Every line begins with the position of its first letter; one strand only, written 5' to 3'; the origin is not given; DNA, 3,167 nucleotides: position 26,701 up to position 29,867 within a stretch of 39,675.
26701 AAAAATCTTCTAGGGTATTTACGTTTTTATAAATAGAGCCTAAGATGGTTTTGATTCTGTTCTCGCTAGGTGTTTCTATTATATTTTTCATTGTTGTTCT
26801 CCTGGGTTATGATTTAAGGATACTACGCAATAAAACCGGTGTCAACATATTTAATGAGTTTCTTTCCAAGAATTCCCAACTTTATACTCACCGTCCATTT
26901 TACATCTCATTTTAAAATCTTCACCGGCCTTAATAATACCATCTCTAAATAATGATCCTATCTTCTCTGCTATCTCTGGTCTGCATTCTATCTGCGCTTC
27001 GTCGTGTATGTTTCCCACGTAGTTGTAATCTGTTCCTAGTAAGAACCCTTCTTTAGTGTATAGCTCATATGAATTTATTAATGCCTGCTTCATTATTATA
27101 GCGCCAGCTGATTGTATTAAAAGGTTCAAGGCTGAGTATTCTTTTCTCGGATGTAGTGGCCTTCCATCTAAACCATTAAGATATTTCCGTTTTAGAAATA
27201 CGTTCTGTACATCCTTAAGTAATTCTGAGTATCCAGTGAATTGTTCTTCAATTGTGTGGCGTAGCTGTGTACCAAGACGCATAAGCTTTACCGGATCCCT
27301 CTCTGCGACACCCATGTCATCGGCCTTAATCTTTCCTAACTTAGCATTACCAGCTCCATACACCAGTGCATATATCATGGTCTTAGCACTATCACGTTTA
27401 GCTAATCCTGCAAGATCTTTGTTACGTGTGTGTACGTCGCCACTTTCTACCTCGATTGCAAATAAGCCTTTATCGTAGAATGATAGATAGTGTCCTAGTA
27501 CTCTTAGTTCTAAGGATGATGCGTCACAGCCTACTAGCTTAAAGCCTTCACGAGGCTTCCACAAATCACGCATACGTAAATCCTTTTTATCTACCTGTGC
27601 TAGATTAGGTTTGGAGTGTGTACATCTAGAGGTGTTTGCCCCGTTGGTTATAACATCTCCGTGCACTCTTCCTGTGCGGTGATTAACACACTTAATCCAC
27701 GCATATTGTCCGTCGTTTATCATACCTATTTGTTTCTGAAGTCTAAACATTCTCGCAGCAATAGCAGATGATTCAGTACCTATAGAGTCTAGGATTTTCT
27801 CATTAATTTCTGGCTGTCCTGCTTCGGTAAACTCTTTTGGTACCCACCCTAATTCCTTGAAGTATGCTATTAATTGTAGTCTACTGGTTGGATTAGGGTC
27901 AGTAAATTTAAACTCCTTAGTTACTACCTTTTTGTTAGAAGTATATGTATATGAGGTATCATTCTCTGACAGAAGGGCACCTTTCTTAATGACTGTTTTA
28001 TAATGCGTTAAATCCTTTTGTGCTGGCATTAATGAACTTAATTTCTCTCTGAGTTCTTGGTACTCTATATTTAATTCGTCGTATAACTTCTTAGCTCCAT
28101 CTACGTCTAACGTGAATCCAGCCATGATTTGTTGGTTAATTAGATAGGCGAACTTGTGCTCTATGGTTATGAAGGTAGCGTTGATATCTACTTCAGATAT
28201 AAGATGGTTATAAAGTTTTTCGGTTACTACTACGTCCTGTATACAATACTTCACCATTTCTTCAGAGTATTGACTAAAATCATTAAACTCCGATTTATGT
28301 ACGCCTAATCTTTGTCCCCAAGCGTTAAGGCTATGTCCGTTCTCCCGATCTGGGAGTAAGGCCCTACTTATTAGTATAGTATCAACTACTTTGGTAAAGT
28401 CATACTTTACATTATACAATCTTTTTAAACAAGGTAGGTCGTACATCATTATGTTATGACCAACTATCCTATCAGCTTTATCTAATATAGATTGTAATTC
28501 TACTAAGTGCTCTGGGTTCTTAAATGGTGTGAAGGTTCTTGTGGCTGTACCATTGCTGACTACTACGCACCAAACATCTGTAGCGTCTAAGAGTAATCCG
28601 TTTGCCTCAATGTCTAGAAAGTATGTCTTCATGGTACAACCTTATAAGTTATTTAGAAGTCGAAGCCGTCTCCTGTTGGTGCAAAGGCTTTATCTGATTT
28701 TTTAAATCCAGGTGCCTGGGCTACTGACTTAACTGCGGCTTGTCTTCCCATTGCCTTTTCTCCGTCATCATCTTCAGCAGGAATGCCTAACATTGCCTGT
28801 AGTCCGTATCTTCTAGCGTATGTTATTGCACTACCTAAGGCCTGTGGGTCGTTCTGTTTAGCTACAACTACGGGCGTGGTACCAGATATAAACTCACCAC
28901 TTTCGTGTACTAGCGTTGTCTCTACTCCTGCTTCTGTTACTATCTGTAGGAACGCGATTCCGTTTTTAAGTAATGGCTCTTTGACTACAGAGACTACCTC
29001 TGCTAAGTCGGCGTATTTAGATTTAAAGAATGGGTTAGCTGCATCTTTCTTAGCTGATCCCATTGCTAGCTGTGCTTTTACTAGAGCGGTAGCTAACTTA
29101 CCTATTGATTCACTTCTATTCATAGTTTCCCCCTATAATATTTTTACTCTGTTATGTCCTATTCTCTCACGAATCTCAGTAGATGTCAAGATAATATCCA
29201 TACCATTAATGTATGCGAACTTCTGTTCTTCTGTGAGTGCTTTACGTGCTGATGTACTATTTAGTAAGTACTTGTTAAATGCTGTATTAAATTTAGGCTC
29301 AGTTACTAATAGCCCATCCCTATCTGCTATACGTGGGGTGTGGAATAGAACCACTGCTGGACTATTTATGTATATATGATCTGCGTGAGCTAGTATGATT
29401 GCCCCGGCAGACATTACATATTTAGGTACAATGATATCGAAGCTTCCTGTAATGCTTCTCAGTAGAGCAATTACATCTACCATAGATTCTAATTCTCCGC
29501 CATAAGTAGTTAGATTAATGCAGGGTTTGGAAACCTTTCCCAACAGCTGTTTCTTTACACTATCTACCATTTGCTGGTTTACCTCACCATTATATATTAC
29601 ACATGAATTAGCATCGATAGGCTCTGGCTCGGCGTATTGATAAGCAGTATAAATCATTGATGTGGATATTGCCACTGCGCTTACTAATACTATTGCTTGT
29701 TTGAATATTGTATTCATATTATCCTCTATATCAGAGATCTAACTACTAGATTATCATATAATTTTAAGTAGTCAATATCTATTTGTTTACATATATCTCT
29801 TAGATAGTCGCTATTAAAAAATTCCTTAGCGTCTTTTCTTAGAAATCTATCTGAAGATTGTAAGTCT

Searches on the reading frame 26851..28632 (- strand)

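Call 39: search_protein_families(library=pfam, proteins=[window:26851-28632:-], max_evalue=0.01)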
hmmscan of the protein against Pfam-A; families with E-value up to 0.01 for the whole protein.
window:26851-28632:- (593 aa): 4 families
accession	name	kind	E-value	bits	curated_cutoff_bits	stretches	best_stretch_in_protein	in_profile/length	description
PF00476.26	DNA_pol_A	-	6.4e-34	117.9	34.3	1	244-591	28-381/381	DNA polymerase family A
PF13482.12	RNase_H_2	-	3.2e-07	30.9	22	1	5-144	2-164/165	RNase_H superfamily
PF01612.26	DNA_pol_A_exo1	-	8.8e-06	26.1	23.6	1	7-148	26-172/173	3'-5' exonuclease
PF18136.6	DNApol_Exo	-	8e-05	22.4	26.7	0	23-88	102-166/282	DNA mitochondrial polymerase exonuclease domain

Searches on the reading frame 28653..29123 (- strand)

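Call 39: search_protein_families(library=pfam, proteins=[window:28653-29123:-], max_evalue=0.01)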
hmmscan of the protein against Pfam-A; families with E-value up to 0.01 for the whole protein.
window:28653-29123:- (156 aa): 1 family
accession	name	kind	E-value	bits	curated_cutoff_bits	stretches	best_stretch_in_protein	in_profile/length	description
PF04404.17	ERF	-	1.1e-24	87.6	25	1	11-136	2-141/153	ERF superfamily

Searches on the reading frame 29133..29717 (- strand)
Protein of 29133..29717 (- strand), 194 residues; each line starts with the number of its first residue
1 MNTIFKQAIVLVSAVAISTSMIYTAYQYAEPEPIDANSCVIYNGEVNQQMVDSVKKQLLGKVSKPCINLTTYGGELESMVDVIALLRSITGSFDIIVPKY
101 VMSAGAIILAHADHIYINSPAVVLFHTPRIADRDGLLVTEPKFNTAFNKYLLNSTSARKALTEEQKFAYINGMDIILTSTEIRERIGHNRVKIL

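Call 39: search_protein_families(library=pfam, proteins=[window:29133-29717:-], max_evalue=0.01)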
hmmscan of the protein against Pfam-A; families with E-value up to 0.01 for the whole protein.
window:29133-29717:- (194 aa): 3 families
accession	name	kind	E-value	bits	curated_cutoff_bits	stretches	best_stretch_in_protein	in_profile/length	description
PF01972.22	SDH_protease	-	0.00047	19.7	31.3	1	73-131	102-160/286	ClpP-like SDH-type serine proteinase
PF25145.1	NfeD1b_N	-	0.0011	19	40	1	65-121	34-90/189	NfeD1b, N-terminal domain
PF00574.28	CLP_protease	-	0.0048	17.2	20.2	1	37-129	16-115/182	Clp protease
